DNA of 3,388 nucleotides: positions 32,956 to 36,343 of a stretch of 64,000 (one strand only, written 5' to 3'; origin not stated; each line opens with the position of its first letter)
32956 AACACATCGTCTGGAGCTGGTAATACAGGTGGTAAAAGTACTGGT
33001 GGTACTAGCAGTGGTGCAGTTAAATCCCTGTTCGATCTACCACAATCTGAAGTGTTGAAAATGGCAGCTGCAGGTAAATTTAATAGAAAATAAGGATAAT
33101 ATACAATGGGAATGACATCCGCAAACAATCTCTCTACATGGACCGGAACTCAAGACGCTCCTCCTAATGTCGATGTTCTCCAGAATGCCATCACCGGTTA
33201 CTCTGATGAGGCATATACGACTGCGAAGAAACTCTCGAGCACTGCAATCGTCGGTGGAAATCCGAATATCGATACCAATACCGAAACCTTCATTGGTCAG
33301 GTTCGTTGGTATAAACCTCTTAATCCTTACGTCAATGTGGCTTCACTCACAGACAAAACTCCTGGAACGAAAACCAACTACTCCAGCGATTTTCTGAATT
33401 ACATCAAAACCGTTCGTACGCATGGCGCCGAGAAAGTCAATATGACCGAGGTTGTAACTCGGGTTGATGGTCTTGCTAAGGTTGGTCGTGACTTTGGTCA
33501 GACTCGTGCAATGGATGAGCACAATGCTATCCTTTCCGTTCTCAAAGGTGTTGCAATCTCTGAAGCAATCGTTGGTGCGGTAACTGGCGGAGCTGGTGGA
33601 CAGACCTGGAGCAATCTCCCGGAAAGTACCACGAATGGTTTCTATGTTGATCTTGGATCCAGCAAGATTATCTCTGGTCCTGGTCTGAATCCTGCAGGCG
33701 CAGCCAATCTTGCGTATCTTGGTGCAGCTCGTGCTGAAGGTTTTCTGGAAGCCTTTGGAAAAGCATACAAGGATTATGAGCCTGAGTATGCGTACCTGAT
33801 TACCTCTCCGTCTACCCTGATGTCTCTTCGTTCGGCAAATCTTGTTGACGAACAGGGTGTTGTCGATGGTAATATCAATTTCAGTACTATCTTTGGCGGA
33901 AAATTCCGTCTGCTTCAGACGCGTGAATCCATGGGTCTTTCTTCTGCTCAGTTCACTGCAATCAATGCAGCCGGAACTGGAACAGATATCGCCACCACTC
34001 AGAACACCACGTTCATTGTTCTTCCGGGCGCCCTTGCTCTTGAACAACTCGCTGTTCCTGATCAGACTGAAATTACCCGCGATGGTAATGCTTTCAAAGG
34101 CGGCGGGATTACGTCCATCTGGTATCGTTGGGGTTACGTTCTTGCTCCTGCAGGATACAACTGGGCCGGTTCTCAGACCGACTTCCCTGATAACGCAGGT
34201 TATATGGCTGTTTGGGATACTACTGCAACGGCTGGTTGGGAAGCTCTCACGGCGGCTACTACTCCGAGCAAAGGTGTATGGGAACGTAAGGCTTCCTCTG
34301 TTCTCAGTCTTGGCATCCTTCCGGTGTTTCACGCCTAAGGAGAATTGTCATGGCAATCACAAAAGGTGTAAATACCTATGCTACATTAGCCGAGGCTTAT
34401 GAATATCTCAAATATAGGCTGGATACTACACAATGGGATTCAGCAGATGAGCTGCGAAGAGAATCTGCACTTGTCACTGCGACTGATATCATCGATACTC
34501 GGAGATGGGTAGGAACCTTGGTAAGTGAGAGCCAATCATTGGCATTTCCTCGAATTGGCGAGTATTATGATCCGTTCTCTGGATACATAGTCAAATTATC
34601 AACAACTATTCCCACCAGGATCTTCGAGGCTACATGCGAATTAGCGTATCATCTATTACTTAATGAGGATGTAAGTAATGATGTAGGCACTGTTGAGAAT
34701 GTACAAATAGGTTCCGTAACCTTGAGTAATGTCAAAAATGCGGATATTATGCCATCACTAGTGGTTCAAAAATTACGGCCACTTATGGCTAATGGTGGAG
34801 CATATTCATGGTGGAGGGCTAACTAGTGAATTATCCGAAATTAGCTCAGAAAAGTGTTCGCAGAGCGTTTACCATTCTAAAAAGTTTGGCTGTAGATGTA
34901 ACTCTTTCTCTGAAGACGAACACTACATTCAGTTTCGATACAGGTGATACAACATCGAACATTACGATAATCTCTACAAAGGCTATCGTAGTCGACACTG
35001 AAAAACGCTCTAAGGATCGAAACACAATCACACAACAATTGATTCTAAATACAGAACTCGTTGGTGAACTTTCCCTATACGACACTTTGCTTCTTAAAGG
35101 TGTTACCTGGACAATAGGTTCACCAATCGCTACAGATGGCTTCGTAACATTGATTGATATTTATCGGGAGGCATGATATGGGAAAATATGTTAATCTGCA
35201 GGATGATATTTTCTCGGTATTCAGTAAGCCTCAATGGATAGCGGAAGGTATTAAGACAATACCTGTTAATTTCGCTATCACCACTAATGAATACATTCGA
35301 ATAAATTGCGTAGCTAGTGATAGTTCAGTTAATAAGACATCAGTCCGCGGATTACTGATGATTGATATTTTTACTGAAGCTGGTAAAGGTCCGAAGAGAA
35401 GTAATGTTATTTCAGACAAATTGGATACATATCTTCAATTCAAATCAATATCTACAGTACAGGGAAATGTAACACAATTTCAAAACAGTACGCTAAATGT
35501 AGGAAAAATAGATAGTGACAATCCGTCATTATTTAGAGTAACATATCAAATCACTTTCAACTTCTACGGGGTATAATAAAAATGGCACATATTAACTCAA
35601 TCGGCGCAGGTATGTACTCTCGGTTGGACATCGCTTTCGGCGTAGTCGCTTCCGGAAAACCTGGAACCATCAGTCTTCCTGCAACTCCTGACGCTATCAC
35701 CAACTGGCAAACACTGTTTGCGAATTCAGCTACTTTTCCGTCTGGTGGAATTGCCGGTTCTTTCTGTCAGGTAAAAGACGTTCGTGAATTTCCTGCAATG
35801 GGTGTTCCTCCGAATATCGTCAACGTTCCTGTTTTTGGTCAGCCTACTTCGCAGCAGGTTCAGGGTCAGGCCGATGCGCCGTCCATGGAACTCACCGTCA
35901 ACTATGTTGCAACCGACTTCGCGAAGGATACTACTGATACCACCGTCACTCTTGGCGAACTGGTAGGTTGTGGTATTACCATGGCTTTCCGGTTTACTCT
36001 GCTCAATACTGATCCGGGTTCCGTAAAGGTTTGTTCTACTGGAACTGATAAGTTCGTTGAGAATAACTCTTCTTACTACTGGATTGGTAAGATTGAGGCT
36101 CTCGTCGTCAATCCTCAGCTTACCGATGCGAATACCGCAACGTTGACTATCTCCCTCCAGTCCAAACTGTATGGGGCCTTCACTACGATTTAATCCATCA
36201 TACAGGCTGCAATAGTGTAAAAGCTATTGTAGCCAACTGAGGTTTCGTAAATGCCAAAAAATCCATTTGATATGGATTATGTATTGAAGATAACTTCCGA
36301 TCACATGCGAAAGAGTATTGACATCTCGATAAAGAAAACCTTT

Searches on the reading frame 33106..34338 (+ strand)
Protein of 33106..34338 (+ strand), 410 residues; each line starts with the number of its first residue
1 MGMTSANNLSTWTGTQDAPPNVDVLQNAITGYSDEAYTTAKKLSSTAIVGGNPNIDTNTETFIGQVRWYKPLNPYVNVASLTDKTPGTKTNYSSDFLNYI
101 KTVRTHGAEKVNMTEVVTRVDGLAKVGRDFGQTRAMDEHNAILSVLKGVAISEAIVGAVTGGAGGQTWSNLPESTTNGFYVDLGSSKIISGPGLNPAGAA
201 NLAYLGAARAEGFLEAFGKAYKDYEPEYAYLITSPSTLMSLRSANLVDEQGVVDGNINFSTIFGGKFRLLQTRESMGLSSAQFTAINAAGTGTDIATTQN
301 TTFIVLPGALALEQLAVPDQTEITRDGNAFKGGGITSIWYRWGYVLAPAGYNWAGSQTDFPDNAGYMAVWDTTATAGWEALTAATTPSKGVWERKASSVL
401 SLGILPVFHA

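Call 8: search_protein_families(library=phrogs, proteins=[window:33106-34338:+])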
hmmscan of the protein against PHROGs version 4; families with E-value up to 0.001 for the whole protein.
window:33106-34338:+ (410 aa): 2 families
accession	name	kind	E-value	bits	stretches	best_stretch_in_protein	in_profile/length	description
phrog_247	-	head and packaging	4.5e-11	43.5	1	42-365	30-314/351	major head protein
phrog_15288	-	head and packaging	2.7e-06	28.2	1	231-366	29-147/172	major head protein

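Call 44: find_related_loci(query=window:33106-34338:+, collection=viral_contigs, flank=2500)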
Query window:33106-34338:+ (410 aa) in viral_contigs; peptide patterns used: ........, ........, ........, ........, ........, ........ (x = any residue, [..] = any of these).
170 stretches matched a pattern; 162 encode a relative of the query (tblastn E <= 1e-3); the best 80 are kept; 80 distinct loci.
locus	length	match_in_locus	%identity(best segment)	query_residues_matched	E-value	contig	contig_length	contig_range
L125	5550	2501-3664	66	24-410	5e-168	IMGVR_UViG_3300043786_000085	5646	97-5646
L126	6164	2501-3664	66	24-410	6e-166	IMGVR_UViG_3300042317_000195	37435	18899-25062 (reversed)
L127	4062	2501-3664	66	24-410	8e-171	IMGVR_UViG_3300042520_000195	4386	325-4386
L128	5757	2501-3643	65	24-410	7e-166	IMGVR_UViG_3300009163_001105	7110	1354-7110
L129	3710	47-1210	66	24-410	2e-168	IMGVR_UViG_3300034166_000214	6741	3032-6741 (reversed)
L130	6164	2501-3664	65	24-410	4e-164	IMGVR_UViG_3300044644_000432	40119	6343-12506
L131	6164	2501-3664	65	24-410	2e-164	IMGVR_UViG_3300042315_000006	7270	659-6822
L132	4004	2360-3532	65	24-410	8e-168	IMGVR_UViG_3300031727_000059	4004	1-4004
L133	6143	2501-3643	64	23-410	3e-162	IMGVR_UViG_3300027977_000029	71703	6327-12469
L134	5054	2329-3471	64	23-410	4e-165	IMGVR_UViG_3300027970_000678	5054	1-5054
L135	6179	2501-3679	63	24-410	1e-161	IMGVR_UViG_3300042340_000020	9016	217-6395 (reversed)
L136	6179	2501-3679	63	24-410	1e-161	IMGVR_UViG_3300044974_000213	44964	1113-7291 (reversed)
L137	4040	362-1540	63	24-410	2e-163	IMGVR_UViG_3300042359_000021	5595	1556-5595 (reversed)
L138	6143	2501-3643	65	24-410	3e-161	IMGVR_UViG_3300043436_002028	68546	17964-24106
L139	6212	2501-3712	62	13-410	4e-161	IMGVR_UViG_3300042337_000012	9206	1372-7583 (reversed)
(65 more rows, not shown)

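Call 76: find_related_loci(query=window:33106-34338:+, collection=genome_contigs, flank=3000)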
Query window:33106-34338:+ (410 aa) in genome_contigs; peptide patterns used: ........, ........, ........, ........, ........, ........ (x = any residue, [..] = any of these).
213 stretches matched a pattern, but none encodes a relative of the query by tblastn (E <= 1e-3).

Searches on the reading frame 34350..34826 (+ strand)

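Call 8: search_protein_families(library=phrogs, proteins=[window:34350-34826:+])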
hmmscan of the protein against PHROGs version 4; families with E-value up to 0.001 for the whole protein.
window:34350-34826:+ (158 aa): 1 family
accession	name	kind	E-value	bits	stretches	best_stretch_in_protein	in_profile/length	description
phrog_477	-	connector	1.5e-24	87.9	1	4-151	17-170/220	head-tail adaptor Ad1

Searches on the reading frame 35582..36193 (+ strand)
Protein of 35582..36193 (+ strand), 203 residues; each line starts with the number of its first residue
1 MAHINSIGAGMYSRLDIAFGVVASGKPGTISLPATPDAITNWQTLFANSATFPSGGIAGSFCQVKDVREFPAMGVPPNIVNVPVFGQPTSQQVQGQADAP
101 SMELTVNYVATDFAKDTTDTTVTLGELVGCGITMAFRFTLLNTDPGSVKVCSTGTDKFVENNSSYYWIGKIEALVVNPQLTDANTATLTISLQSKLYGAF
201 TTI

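Call 8: search_protein_families(library=phrogs, proteins=[window:35582-36193:+])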
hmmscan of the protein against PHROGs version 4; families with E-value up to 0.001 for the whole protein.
window:35582-36193:+ (203 aa): 1 family
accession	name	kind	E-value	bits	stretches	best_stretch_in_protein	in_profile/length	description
phrog_158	-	tail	0.00059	20.3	1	57-195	37-155/376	major tail protein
